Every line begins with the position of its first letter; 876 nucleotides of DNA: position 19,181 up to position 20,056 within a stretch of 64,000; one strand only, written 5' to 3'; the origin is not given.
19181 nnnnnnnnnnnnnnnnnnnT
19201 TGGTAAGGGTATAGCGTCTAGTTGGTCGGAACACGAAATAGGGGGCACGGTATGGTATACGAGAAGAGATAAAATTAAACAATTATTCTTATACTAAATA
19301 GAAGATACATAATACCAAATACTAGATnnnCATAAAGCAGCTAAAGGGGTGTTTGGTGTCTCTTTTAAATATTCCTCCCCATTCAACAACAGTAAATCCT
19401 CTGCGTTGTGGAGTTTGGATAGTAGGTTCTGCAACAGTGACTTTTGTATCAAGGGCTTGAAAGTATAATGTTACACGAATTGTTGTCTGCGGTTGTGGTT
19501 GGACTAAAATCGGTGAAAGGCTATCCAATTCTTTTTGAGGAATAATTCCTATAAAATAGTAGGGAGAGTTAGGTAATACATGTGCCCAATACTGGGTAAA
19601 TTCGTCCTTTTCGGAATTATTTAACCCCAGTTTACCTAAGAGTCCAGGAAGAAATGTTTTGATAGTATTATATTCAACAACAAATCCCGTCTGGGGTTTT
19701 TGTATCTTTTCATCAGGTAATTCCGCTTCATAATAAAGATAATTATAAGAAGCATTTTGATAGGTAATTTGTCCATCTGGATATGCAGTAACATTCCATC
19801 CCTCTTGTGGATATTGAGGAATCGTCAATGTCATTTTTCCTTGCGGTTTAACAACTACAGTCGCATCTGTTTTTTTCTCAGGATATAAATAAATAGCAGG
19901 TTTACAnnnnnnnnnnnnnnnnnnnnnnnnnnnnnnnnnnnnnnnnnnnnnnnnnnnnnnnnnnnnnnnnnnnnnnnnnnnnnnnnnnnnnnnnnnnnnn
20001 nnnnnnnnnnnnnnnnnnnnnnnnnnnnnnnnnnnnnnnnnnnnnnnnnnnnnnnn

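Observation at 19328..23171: A roughly 200-aa C-terminal domain ending in GFTVVE[IW]G is shared by three large N-anchored surface proteins (P1, P2 and the distant P3 at 61184-63754)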

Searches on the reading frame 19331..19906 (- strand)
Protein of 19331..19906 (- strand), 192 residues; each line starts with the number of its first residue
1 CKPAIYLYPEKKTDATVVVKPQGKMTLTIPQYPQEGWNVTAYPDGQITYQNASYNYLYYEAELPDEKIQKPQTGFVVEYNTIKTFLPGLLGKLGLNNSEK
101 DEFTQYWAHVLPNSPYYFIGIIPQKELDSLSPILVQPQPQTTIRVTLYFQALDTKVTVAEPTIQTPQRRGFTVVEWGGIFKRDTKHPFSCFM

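Call 12: find_homologous_proteins(query=A1, max_evalue=0.001)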
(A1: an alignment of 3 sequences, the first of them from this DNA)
Query A1 (3 sequences) (192 aa, profile of the alignment): 1036 proteins with E <= 0.001 among 2623 candidates; the best 120 are listed.
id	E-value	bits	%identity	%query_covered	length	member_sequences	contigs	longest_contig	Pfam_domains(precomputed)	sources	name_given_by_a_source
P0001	2.6e-57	211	61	100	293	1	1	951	-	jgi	jgi:hypothetical protein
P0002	6.2e-57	210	59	99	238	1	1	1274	-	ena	-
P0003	5.3e-55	204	53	100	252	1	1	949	-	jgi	jgi:hypothetical protein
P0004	1.1e-52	196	55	100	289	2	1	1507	-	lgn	-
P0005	4.6e-52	194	54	100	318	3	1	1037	-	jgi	-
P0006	1.4e-50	190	53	99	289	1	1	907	-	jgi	jgi:hypothetical protein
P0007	1.6e-50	189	57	91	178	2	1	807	-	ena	-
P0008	3.2e-50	188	48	99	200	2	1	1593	-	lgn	-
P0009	1.9e-49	186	52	99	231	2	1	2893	-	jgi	-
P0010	1.1e-48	183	48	99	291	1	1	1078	-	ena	-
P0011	8.8e-48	180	49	99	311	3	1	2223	-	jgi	jgi:hypothetical protein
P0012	2.9e-47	179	51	99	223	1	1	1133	-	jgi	jgi:hypothetical protein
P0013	6.6e-47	178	50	100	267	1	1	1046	-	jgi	jgi:hypothetical protein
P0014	9.6e-46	174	57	88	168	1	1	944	-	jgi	jgi:hypothetical protein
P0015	1.5e-45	173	47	99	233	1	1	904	-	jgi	jgi:hypothetical protein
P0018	7.8e-42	161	42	94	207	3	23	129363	-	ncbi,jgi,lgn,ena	-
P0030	1.2e-37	147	41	95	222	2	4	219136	-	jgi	-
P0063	5.5e-34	135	38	96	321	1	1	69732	-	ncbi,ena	-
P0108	4.2e-32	129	37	92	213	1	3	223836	-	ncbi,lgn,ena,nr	ncbi:MAG: hypothetical protein GX675_03815 [Erysipelotrichaceae bacterium]|nr:hypothetical protein [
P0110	4.3e-32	129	41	92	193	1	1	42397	-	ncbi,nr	ncbi:MAG: hypothetical protein E7387_04845 [Ruminococcaceae bacterium]|nr:hypothetical protein [Osci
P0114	5.8e-32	129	37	95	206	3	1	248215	-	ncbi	ncbi:MAG: hypothetical protein ACOX60_07725 [Massiliimalia sp.]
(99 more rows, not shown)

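Call 17: search_solved_structures(query=A2, max_evalue=10)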
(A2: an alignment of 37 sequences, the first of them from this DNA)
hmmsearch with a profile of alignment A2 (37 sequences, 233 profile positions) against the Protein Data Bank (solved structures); distinct sequences matched with E-value up to 10: 2.
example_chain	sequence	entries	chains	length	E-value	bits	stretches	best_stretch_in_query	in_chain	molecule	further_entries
1y66_A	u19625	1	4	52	0.17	14.3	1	116-146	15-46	engrailed homeodomain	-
5v0m_A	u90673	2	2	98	0.24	13.8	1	121-182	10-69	Type IV pilin protein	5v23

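Call 19: search_protein_representatives(alignment_id=A1)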
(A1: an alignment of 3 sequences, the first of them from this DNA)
Query: 3 sequences, 183 profile positions. Proteins with E-value up to 0.001 (for the whole library): 6678; up to 1e-10: 5580; up to 1e-30: 1539. The best 150 are listed.
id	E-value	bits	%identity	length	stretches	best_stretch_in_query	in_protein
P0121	1.0e-88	312.1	-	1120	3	4-180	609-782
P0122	1.6e-83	295.2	-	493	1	1-182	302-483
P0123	3.9e-81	287.4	-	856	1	2-182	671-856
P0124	1.5e-75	269.2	-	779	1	1-183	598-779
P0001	8.2e-58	211.4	-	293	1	1-181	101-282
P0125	1.1e-57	211.1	-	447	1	1-182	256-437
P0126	2.0e-57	210.2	-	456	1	1-182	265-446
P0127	2.0e-56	206.9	-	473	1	1-181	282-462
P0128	8.4e-56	204.9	-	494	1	1-181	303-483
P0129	2.5e-55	203.3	-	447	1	1-182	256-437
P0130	4.3e-55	202.6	-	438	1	1-182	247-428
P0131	2.5e-54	200.1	-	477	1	1-182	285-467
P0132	4.9e-54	199.1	-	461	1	1-182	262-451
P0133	6.5e-54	198.7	-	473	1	1-182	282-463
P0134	6.8e-54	198.7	-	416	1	1-181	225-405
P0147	1.3e-51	191.2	-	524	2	3-179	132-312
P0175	6.6e-48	179.2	-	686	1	1-181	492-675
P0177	8.0e-48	178.9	-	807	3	2-181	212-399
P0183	6.7e-47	175.9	-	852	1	2-178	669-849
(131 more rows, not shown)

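Call 20: predict_structure(alignment_id=A2)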
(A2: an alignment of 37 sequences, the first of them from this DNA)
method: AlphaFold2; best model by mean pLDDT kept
length: 192 residues; sequences in the alignment: 37
mean_pLDDT: 95.1   pTM: 0.90
mean pLDDT of the five models: 95.1, 95.1, 94.6, 93.8, 93.5
residues with pLDDT >= 90: 177; 70-90: 12; 50-70: 3; < 50: 0
segments of 3 or more residues with pLDDT < 50: none
pLDDT, mean of each block of 10 residues (from residue 1): 92 98 95 97 98 97 93 98 98 98 95 97 96 98 97 98 98 97 77 55
secondary structure, 60 per line:
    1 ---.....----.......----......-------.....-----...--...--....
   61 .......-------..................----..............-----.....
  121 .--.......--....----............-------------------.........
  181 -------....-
elements in order: E4-8 E13-19 E24-29 E37-41 E47-49 E52-54 E57-64 E75-78 H79-92 H97-110 E116-121 H124-130 E133-136 E141-152 E172-180 E188-191

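Call 22: fold_search(model_id=the predicted structure, library=pdb)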
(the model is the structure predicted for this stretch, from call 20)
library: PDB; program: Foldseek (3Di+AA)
matches with E <= 10: 102; with E <= 0.001: 0
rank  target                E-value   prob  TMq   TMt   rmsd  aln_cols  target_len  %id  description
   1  8fbl_A                5.0e-01  0.03  0.14  0.11  17.6       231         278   12  Human PAC in nanodisc at pH 4.0 with PI(4,5)P2 diC8 (released 2023-02-01)
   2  7sqf_A                5.0e-01  0.02  0.14  0.11  18.6       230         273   12  Structure of the human proton-activated chloride channel ASOR in activated conformation (released 2022-02-23)
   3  3wfs_C                7.5e-01  0.06  0.14  0.08  12.4        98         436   13  tRNA processing enzyme complex 3 (released 2014-01-01)
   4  9hqn_A                1.0e+00  0.01  0.13  0.11  20.9       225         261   11  Cryo-EM structure of bovine TMEM206 (released 2025-11-05)
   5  7sqg_A                1.3e+00  0.01  0.15  0.11  20.0       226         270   10  Structure of the human proton-activated chloride channel ASOR in resting conformation (released 2022-02-23)
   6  3wfs_D                1.4e+00  0.04  0.14  0.08  13.1       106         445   10  tRNA processing enzyme complex 3 (released 2014-01-01)
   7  7sqh_A                1.4e+00  0.01  0.15  0.11  17.5       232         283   12  Structure of the human proton-activated chloride channel ASOR in desensitized conformation (released 2022-02-23)
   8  7svh_A                1.5e+00  0.01  0.08  0.06  16.2       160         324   11  Bile Salt Hydrolase B from Lactobacillus gasseri (released 2023-01-25)
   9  3wfo_A                1.7e+00  0.03  0.17  0.10  15.1       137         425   14  tRNA processing enzyme (apo form 1) (released 2014-01-01)
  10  8fao_E                1.8e+00  0.01  0.11  0.08  16.4       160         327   11  Bile Salt Hydrolase B from Lactobacillus gasseri with covalent inhibitor bound (released 2023-12-13)
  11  7svh_C                1.8e+00  0.01  0.09  0.06  16.5       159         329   11  Bile Salt Hydrolase B from Lactobacillus gasseri (released 2023-01-25)
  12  5y7p_B                2.2e+00  0.01  0.09  0.08  17.1       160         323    8  Bile salt hydrolase from lactobacillus salivarius complex with glycocholic acid and cholic acid (released 2018-08-22)
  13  5agu_A                2.4e+00  0.02  0.11  0.07  15.4       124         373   11  The sliding clamp of Mycobacterium tuberculosis in complex with a natural product. (released 2015-06-03)
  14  3qwn_A                2.4e+00  0.01  0.14  0.13  19.0       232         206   12  Crystal structure of a NigD-like immunity protein (BACCAC_03262) from Bacteroides caccae ATCC 43185 at 2.42 A resoluti (released 2011-03-23)
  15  9hqn_B                2.4e+00  0.01  0.13  0.11  20.8       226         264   12  Cryo-EM structure of bovine TMEM206 (released 2025-11-05)
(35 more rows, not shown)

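Call 26: find_encoding_contigs(protein=P0108, flank=6000, max_places=3)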
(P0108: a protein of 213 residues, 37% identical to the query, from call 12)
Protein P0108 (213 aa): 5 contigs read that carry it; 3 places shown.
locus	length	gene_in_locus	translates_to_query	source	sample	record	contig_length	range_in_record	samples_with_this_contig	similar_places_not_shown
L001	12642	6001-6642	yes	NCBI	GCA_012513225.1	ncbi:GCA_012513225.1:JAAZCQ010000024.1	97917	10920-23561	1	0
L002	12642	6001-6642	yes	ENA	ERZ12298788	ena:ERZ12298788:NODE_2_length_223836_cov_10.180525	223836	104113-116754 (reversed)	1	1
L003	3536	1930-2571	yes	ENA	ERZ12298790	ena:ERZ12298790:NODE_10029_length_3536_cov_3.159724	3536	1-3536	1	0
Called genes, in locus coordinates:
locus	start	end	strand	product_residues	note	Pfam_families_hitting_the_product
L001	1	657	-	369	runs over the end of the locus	PF02615:Ldh_2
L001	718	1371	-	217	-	PF04402:SIMPL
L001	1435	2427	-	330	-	PF01073:3Beta_HSD, PF01370:Epimerase, PF02719:Polysacc_synt_2, PF04321:RmlD_sub_bind, PF05368:NmrA (weak), PF13460:NAD_binding_10, PF16363:GDP_Man_Dehyd, PF07993:NAD_binding_4, +1 more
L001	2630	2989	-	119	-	PF02579:Nitro_FeMo-Co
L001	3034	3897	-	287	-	PF01656:CbiA, PF10609:ParA (faint), PF12797:Fer4_2 (faint), PF12837:Fer4_6 (faint), PF14697:Fer4_21, PF12838:Fer4_7 (weak), PF13484:Fer4_16 (faint), PF00037:Fer4 (weak)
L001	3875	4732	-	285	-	PF00142:Fer4_NifH (faint), PF01656:CbiA, PF10609:ParA (faint), PF13614:AAA_31 (faint), PF00037:Fer4 (weak), PF12837:Fer4_6 (weak), PF14697:Fer4_21 (weak), PF13187:Fer4_9, +5 more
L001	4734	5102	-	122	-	PF02579:Nitro_FeMo-Co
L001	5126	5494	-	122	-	PF02001:DUF134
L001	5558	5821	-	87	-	-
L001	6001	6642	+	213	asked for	-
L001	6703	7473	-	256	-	PF02900:LigB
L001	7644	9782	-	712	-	-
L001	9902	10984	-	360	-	PF14286:DHHW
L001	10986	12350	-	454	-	PF03062:MBOAT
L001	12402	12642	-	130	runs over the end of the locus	-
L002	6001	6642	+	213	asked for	-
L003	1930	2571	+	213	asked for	-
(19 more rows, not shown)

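Call 27: find_encoding_contigs(protein=P0114, flank=6000, max_places=3)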
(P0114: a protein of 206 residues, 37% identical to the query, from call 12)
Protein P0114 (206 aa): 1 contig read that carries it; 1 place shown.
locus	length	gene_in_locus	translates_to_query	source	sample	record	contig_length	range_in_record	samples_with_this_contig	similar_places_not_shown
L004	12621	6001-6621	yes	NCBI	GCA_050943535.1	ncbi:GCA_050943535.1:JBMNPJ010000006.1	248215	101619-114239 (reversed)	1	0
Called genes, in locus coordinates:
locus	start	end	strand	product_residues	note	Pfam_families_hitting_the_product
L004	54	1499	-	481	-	PF00128:Alpha-amylase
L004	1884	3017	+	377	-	PF12840:HTH_20 (faint), PF13412:HTH_24 (weak), PF00480:ROK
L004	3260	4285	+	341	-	PF08240:ADH_N, PF00107:ADH_zinc_N, PF13602:ADH_zinc_N_2 (weak)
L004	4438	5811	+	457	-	PF01554:MatE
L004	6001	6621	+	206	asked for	-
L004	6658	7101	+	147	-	-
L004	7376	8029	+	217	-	PF00302:CAT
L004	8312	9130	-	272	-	PF02311:AraC_binding, PF07883:Cupin_2, PF12833:HTH_18, PF00165:HTH_AraC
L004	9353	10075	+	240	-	PF06283:ThuA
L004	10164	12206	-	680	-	PF19127:Choline_bind_3, PF01473:Choline_bind_1 (weak), PF19127:Choline_bind_3, PF01473:Choline_bind_1 (weak), PF19085:Choline_bind_2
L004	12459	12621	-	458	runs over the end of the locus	PF01554:MatE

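Call 31: find_encoding_contigs(protein=P0175, flank=8000, max_places=3)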
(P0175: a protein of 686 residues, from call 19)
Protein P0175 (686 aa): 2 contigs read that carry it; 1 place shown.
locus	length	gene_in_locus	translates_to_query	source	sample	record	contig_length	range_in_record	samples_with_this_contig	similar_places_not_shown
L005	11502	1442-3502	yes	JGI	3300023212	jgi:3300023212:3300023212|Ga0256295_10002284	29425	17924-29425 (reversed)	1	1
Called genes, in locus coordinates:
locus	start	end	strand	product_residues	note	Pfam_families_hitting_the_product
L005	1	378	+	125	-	?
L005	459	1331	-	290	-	PF00404:Dockerin_1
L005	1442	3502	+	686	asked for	-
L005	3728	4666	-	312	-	-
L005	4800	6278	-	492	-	PF00009:GTP_EFTU, PF00071:Ras (weak), PF01926:MMR_HSR1, PF22042:EF-G_D2, PF11987:IF-2, PF03144:GTP_EFTU_D2 (weak)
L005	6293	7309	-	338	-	PF08529:NusA_N, PF13184:KH_NusA_1st, PF00013:KH_1 (faint), PF26594:KH_NusA_2nd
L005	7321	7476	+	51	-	-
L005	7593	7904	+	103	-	-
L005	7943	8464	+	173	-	-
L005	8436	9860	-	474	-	PF01663:Phosphodiest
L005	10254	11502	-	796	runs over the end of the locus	PF12775:AAA_7 (faint), PF00158:Sigma54_activat (faint), PF13191:AAA_16 (faint), PF17871:AAA_lid_9, PF00004:AAA (weak), PF07724:AAA_2, PF07728:AAA_5, PF10431:ClpB_D2-small, +2 more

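Call 32: find_encoding_contigs(protein=P0183, flank=8000, max_places=3)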
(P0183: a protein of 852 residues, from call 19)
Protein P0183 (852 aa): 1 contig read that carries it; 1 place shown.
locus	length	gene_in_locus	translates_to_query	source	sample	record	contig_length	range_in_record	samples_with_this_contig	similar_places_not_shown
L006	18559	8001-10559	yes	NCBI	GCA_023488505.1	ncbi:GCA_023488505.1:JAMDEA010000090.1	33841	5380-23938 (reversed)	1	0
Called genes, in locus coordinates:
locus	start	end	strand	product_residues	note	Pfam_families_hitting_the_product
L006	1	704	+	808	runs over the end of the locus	PF04997:RNA_pol_Rpb1_1, PF00623:RNA_pol_Rpb1_2, PF04983:RNA_pol_Rpb1_3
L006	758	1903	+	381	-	PF04998:RNA_pol_Rpb1_5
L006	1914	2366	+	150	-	PF00164:Ribosom_S12_S23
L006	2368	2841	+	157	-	PF00177:Ribosomal_S7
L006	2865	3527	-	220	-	-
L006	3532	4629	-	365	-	PF04389:Peptidase_M28, PF05450:Nicastrin (faint), PF01546:Peptidase_M20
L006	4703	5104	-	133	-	PF00160:Pro_isomerase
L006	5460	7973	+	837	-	-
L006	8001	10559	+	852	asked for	-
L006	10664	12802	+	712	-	PF00009:GTP_EFTU, PF22042:EF-G_D2, PF03144:GTP_EFTU_D2, PF14492:EFG_III, PF16658:RF3_C, PF03764:EFG_IV, PF00679:EFG_C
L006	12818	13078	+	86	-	-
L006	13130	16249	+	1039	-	-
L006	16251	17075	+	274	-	-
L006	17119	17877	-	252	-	PF02540:NAD_synthase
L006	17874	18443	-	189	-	PF01467:CTP_transf_like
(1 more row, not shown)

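Call 37: find_homologous_proteins(query=P0110, max_evalue=0.00001)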
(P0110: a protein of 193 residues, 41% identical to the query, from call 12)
Query P0110 (193 aa): 7887 proteins with E <= 0.00001 among 8000 candidates; the best 120 are listed.
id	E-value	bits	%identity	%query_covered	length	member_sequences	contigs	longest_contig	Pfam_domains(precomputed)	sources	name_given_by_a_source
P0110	1.1e-127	441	100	100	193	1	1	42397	-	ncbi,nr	ncbi:MAG: hypothetical protein E7387_04845 [Ruminococcaceae bacterium]|nr:hypothetical protein [Osci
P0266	7.4e-101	354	79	99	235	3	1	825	-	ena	-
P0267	1.4e-100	353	80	97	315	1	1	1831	-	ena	-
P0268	3.5e-100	352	-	-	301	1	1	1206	-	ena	-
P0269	3.9e-100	352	81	97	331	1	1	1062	PF11518.14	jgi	jgi:hypothetical protein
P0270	1.2e-98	347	78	99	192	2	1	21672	-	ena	-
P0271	2.2e-98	346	77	99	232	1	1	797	-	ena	-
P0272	2.6e-97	342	78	97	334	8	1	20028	-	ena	-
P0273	3.6e-97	342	77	99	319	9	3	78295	-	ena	-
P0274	4.9e-97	341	77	99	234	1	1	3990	-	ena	-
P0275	5.8e-97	341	78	97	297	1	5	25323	-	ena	-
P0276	6.0e-97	341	76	97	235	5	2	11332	-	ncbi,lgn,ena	-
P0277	6.5e-97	341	76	99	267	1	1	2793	-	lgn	-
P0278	1.4e-96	340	76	99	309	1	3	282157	-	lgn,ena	-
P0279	2.5e-96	339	74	99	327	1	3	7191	PF11518.14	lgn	-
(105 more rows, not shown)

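Call 45: search_dna_similar(query=P0110, collection=plasmids, mode=protein, max_evalue=0.001, max_rows=20)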
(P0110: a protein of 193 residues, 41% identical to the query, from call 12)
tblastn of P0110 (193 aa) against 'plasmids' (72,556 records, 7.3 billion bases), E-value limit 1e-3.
Records with a match: 1; places in all: 1; records where one place covers at least 80% of the query: 1.
Best place of each record, by identity: <60% 1.
By first word of the organism name: Ruminococcus 1.
By predicted mobility (MOB-suite, as given by PLSDB): conjugative 1.
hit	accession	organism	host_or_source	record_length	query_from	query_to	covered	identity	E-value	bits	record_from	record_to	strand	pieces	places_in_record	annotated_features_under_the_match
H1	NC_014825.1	Ruminococcus albus 7 = DSM 20455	-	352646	11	191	94%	54.9%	5e-60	208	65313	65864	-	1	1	BspA family leucine-rich repeat surface protein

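Call 46: search_dna_similar(query=P0110, collection=phages, mode=protein, max_evalue=0.001, max_rows=20)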
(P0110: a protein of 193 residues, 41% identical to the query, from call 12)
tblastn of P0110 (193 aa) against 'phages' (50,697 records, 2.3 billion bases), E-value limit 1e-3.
Records with a match: 1; places in all: 1; records where one place covers at least 80% of the query: 1.
Best place of each record, by identity: <60% 1.
By first word of the organism name: Bacteriophage 1.
By host as written in the record: - 1.
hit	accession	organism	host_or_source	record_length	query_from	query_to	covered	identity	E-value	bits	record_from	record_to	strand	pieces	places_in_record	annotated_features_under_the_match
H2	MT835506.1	Bacteriophage sp.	human fecal samples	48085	15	188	90%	36.9%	2e-26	110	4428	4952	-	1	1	record has no annotation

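Call 47: get_annotated_region(hit=H1, flank=6000)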
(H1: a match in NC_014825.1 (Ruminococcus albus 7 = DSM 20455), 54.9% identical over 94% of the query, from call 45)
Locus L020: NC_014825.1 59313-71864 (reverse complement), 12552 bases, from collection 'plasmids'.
description: Ruminococcus albus 7 = DSM 20455 plasmid pRUMAL02, complete sequence
organism: Ruminococcus albus 7 = DSM 20455 (NCBI taxid 697329)
taxonomy: Bacteria; Bacillota; Clostridia; Eubacteriales; Oscillospiraceae; Ruminococcus; Ruminococcus albus; Ruminococcus albus 7 = DSM 20455
host: -; source: -; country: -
typing (MOB-suite, as given by PLSDB): conjugative; replicon rep_cluster_1045; relaxase MOBP; mating-pair formation MPF_T
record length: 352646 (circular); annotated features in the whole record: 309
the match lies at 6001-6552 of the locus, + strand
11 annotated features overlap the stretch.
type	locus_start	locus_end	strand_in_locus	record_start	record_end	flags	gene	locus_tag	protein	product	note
CDS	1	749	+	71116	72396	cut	tig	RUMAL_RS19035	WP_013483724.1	trigger factor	GO:0051083 - 'de novo' cotranslational protein folding [Evidence IEA]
CDS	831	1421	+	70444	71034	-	clpP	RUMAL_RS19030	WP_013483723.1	ATP-dependent Clp endopeptidase proteolytic subunit ClpP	GO:0006508 - proteolysis [Evidence IEA]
CDS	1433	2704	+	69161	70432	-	clpX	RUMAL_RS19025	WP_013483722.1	ATP-dependent Clp protease ATP-binding subunit ClpX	-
CDS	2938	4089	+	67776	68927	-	-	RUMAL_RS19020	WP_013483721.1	hypothetical protein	-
CDS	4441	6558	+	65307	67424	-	-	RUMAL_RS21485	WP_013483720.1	BspA family leucine-rich repeat surface protein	-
CDS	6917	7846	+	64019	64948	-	-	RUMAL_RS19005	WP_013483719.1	ABC transporter substrate-binding protein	-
CDS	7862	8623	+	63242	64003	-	-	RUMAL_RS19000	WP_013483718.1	ABC transporter permease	-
CDS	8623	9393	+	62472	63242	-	-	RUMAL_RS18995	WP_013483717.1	ABC transporter ATP-binding protein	GO:0006810 - transport [Evidence IEA]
CDS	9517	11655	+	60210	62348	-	cooS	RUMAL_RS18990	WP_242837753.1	anaerobic carbon-monoxide dehydrogenase catalytic subunit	-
CDS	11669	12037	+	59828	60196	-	-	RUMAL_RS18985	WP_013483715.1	hypothetical protein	-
CDS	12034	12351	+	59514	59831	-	-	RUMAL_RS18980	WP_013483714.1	hypothetical protein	-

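Call 50: get_annotated_region(hit=H2, flank=5000)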
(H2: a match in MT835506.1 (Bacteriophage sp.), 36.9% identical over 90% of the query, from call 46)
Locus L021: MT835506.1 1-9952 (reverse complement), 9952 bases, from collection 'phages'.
description: UNVERIFIED: Bacteriophage sp. clone scaffold_61 genomic sequence.
organism: Bacteriophage sp. (NCBI taxid 38018)
taxonomy: Viruses
host: -; source: human fecal samples; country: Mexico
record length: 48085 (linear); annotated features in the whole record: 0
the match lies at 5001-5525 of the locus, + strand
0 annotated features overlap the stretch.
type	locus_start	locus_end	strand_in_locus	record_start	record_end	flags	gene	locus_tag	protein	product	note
